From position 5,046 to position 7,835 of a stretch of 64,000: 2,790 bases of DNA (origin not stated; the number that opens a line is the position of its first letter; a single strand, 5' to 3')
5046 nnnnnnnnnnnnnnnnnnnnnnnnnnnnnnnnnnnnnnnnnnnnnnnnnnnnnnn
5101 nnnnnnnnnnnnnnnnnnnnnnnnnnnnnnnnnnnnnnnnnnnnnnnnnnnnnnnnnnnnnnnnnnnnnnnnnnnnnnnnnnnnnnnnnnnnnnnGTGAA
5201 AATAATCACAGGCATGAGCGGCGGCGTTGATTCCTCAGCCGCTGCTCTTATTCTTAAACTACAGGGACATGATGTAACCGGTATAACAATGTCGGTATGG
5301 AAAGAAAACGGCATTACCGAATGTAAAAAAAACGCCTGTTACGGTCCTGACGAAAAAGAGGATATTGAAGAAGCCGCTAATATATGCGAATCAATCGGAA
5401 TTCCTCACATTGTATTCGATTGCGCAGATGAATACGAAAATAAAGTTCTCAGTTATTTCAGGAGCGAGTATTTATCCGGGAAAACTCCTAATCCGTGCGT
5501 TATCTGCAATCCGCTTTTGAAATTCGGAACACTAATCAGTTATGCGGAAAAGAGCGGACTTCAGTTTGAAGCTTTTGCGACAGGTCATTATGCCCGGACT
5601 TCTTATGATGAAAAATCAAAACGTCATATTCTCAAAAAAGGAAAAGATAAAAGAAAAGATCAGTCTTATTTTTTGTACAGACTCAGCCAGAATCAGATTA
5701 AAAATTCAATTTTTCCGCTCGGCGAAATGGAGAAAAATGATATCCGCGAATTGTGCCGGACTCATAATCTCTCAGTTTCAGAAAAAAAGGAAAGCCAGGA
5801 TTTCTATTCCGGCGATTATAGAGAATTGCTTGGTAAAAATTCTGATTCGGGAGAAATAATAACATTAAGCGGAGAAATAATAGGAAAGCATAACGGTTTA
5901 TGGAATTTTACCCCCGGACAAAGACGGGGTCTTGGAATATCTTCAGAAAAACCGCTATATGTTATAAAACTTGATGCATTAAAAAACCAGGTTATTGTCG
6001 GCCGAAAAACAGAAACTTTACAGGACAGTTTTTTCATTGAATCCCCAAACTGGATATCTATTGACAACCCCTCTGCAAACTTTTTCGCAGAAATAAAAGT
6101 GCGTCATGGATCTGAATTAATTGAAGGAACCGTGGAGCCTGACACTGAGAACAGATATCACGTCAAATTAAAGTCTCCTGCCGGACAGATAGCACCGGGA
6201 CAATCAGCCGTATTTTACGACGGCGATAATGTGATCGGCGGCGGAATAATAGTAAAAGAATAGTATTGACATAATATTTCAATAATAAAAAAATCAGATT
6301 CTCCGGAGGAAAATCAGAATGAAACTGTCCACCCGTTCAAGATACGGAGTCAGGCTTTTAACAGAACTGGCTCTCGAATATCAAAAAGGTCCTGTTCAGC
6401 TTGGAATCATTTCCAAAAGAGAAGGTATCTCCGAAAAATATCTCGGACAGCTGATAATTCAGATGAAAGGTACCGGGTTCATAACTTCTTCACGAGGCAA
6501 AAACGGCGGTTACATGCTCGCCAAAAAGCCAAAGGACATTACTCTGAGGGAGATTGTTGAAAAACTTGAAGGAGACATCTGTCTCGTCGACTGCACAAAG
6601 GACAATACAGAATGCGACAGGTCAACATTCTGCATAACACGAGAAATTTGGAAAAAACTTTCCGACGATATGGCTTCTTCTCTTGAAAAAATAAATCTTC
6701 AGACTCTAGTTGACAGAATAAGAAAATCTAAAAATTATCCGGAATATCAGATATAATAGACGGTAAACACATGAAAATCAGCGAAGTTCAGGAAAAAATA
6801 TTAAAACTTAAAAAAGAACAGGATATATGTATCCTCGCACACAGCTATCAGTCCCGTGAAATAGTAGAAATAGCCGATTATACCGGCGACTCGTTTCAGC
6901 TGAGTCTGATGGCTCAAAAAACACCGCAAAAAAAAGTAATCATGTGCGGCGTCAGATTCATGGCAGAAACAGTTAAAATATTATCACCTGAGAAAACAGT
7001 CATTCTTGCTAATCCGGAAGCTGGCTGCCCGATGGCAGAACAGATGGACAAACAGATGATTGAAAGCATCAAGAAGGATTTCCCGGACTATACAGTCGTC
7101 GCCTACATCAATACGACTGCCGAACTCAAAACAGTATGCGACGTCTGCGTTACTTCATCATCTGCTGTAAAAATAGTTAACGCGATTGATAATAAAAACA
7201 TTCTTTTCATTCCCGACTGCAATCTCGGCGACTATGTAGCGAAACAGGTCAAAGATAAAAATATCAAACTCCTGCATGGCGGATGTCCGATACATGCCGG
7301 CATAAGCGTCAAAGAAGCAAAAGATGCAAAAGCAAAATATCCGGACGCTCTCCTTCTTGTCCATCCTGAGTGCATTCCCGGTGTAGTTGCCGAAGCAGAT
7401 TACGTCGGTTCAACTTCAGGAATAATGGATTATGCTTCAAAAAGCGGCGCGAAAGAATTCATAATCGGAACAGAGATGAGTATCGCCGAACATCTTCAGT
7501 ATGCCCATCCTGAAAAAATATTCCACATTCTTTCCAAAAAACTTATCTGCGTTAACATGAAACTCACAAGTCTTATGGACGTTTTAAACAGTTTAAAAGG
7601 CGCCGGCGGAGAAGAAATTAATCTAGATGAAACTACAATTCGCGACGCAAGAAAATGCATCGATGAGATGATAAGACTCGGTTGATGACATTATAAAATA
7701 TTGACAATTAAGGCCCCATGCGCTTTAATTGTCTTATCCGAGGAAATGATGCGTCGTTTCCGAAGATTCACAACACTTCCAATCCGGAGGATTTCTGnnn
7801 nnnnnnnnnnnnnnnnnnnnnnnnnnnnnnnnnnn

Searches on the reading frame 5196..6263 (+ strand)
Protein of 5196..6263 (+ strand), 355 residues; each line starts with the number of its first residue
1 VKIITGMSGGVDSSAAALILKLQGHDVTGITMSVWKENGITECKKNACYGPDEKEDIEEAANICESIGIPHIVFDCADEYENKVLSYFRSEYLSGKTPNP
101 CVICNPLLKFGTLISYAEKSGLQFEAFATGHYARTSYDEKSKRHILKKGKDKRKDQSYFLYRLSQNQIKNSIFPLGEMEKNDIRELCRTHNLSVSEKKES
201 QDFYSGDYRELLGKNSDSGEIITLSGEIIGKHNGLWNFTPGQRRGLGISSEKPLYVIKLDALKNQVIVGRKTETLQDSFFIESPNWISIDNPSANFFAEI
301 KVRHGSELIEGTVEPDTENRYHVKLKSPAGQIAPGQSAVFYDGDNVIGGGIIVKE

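Call 49: search_protein_families(library=ncbifam, proteins=[window:5196-6263:+], max_evalue=1e-20)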
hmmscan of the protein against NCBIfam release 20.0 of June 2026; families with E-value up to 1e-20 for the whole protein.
window:5196-6263:+ (355 aa): 4 families
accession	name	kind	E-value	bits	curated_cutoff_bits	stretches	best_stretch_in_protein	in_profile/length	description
NF001138.1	PRK00143.1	equivalog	6.1e-111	370.7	284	1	2-352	1-345/345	tRNA 2-thiouridine(34) synthase MnmA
TIGR00420.1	trmU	equivalog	8.3e-103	343.9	236.95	1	1-352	1-351/351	tRNA 2-thiouridine(34) synthase MnmA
NF011258.0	PRK14664.1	equivalog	6.7e-71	239.3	680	1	2-353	7-346/362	tRNA 2-thiouridine(34) synthase MnmA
NF011259.0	PRK14665.1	equivalog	1.5e-57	195.2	364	1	2-353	7-359/360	tRNA 2-thiouridine(34) synthase MnmA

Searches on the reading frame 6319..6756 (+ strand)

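Call 49: search_protein_families(library=ncbifam, proteins=[window:6319-6756:+], max_evalue=1e-20)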
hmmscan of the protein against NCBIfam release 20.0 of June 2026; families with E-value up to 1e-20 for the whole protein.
window:6319-6756:+ (145 aa): 5 families
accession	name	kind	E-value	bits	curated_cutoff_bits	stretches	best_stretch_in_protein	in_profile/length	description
TIGR00738.1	rrf2_super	superfamily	3.4e-36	124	73.3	1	1-131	1-131/132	Rrf2 family transcriptional regulator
NF047409.1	Cys_reg_CymR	equivalog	1.6e-31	109.3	195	1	1-138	1-131/139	cysteine metabolism transcriptional regulator CymR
TIGR02010.1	IscR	equivalog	1.9e-30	105.4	207.55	1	1-133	1-132/135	Fe-S cluster assembly transcriptional regulator IscR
NF008110.0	PRK10857.1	equivalog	5.7e-25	88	275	1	1-132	1-131/164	Fe-S cluster assembly transcriptional regulator IscR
TIGR02944.1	suf_reg_Xantho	equivalog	1.5e-21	77.2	110.65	1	2-128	3-128/130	SUF system Fe-S cluster assembly regulator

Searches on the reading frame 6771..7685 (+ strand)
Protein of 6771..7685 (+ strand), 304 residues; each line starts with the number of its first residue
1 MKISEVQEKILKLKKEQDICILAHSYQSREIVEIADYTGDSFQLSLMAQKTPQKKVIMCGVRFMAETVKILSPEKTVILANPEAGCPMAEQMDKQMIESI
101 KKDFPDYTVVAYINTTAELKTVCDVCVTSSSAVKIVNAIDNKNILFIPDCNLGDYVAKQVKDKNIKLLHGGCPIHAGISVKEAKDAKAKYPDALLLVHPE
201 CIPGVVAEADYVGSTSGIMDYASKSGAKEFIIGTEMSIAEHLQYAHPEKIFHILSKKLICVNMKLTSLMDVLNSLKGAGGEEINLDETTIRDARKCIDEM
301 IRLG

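Call 49: search_protein_families(library=ncbifam, proteins=[window:6771-7685:+], max_evalue=1e-20)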
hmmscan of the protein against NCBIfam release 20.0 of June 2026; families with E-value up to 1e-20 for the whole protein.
window:6771-7685:+ (304 aa): 4 families
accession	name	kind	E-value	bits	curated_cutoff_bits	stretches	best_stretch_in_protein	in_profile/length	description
NF006878.0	PRK09375.1-2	equivalog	2.5e-105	351.9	294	1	4-303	4-304/306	quinolinate synthase NadA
TIGR00550.1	nadA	equivalog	5.1e-96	321.5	262.9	1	1-303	1-308/309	quinolinate synthase NadA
NF006884.0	PRK09375.2-5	equivalog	4.3e-43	147.6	691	1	5-159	71-248/426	quinolinate synthase NadA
NF006882.0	PRK09375.2-3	equivalog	7.6e-28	97.3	561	0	18-179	73-251/447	quinolinate synthase NadA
